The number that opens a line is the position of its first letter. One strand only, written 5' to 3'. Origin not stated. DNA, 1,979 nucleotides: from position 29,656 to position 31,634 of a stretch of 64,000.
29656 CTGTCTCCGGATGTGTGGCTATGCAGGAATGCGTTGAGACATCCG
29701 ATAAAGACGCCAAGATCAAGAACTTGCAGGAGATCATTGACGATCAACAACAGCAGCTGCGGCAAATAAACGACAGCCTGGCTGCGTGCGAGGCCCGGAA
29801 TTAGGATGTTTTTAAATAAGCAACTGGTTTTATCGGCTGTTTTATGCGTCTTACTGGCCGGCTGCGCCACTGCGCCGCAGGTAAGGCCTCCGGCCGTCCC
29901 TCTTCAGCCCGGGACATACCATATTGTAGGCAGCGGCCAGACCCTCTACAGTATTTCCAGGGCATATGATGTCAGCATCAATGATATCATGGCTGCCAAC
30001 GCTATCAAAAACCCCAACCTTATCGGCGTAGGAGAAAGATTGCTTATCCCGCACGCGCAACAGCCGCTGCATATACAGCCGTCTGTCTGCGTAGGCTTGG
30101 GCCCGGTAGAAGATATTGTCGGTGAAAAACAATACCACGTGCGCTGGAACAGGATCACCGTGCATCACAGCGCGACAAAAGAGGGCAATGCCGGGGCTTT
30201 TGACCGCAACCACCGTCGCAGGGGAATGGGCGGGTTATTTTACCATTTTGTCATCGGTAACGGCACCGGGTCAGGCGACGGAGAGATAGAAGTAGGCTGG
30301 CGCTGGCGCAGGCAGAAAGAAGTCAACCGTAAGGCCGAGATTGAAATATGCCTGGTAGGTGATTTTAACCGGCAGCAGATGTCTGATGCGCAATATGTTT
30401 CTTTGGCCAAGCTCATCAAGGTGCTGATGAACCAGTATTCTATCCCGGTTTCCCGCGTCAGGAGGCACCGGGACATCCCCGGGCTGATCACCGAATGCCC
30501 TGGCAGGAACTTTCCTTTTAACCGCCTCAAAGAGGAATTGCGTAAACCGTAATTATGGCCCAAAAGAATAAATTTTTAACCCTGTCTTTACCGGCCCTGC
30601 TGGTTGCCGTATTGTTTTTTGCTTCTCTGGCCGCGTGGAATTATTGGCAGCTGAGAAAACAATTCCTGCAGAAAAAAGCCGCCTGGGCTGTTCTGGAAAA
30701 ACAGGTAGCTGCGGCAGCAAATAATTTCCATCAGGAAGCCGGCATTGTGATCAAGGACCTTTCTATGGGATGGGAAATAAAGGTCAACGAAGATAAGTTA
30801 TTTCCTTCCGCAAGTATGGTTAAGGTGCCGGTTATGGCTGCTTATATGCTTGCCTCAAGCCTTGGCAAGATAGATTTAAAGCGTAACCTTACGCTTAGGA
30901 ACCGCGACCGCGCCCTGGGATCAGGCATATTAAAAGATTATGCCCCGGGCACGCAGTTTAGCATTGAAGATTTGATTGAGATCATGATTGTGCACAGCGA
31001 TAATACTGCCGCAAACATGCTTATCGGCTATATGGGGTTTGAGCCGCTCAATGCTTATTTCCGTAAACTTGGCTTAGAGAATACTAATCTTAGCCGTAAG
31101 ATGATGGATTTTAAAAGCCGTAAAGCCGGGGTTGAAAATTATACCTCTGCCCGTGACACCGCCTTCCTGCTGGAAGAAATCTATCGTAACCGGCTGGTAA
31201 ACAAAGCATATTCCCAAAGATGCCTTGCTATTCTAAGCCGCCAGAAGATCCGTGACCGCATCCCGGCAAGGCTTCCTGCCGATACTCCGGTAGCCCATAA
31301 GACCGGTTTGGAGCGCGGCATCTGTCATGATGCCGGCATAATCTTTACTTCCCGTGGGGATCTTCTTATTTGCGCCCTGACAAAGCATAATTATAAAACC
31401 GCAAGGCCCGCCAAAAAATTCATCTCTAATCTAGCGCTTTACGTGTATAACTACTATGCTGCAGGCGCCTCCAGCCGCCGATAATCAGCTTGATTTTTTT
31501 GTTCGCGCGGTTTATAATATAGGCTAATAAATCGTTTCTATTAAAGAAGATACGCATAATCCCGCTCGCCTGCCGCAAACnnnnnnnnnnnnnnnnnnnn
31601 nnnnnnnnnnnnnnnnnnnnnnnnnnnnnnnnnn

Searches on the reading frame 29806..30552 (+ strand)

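Call 65: search_protein_families(library=pfam, proteins=[window:29806-30552:+], max_evalue=0.001)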
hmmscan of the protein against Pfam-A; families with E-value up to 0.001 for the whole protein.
window:29806-30552:+ (248 aa): 2 families
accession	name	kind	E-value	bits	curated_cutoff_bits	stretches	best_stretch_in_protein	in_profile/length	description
PF01510.30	Amidase_2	-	3.1e-16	60.3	26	1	114-234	5-131/131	N-acetylmuramoyl-L-alanine amidase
PF01476.26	LysM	-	3.1e-12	46.7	20.9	1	39-82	1-43/43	LysM domain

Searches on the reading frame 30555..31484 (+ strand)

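Call 95: search_protein_families(library=pfam, proteins=[window:30555-31484:+], max_evalue=0.00001)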
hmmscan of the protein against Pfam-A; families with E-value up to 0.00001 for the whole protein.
window:30555-31484:+ (309 aa): 2 families
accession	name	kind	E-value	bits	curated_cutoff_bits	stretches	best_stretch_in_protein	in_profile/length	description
PF13354.11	Beta-lactamase2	-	7.7e-66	221.9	22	1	63-275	1-213/214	Beta-lactamase enzyme family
PF00768.25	Peptidase_S11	-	1.1e-09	38.6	27.6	1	76-218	28-173/239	D-alanyl-D-alanine carboxypeptidase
